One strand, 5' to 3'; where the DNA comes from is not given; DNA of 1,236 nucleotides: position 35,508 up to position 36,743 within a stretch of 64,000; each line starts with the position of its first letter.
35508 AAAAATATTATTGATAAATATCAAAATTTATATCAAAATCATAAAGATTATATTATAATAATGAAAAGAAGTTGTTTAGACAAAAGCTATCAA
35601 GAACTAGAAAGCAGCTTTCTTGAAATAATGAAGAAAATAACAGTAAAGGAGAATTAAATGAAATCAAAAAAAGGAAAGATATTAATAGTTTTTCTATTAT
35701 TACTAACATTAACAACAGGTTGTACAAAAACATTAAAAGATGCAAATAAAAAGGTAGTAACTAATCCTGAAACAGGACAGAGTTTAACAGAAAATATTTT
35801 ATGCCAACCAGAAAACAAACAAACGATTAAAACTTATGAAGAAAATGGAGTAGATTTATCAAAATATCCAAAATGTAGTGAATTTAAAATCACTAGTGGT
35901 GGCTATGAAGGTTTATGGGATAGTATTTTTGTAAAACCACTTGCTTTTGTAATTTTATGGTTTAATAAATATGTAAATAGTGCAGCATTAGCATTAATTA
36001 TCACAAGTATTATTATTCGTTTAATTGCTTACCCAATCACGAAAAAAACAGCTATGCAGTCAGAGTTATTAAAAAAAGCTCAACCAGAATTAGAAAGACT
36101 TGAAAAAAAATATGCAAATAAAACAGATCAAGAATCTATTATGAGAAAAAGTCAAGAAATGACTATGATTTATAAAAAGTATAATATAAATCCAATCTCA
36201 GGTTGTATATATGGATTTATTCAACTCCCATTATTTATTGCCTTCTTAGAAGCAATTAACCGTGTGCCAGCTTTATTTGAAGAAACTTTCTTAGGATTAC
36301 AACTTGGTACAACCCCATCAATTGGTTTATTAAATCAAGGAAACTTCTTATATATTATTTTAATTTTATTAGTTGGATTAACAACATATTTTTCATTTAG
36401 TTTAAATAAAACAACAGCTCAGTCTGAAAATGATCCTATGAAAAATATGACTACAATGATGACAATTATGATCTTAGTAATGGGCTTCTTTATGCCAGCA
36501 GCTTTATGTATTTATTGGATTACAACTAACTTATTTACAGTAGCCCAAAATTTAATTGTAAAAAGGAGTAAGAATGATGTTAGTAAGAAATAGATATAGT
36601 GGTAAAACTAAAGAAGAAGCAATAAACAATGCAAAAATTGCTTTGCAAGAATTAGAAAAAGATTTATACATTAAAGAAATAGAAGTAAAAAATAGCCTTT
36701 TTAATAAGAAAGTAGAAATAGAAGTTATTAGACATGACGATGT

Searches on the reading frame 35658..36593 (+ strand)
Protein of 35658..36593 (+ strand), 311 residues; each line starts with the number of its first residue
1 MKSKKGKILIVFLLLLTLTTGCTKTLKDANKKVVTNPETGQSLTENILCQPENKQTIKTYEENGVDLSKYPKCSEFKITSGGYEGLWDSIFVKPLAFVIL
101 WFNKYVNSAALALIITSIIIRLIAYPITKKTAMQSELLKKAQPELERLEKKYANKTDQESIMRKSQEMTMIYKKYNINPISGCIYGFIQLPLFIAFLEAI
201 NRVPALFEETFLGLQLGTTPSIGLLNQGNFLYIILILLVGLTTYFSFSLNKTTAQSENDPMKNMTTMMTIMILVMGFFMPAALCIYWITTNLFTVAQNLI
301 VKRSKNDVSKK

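Call 55: search_protein_families(library=pfam, proteins=[window:35658-36593:+], max_evalue=0.00001)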
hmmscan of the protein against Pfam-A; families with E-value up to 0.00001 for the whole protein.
window:35658-36593:+ (311 aa): 1 family
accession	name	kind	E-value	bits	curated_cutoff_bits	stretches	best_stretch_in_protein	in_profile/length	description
PF02096.25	60KD_IMP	-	8.7e-37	127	35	1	111-303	3-163/163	60Kd inner membrane protein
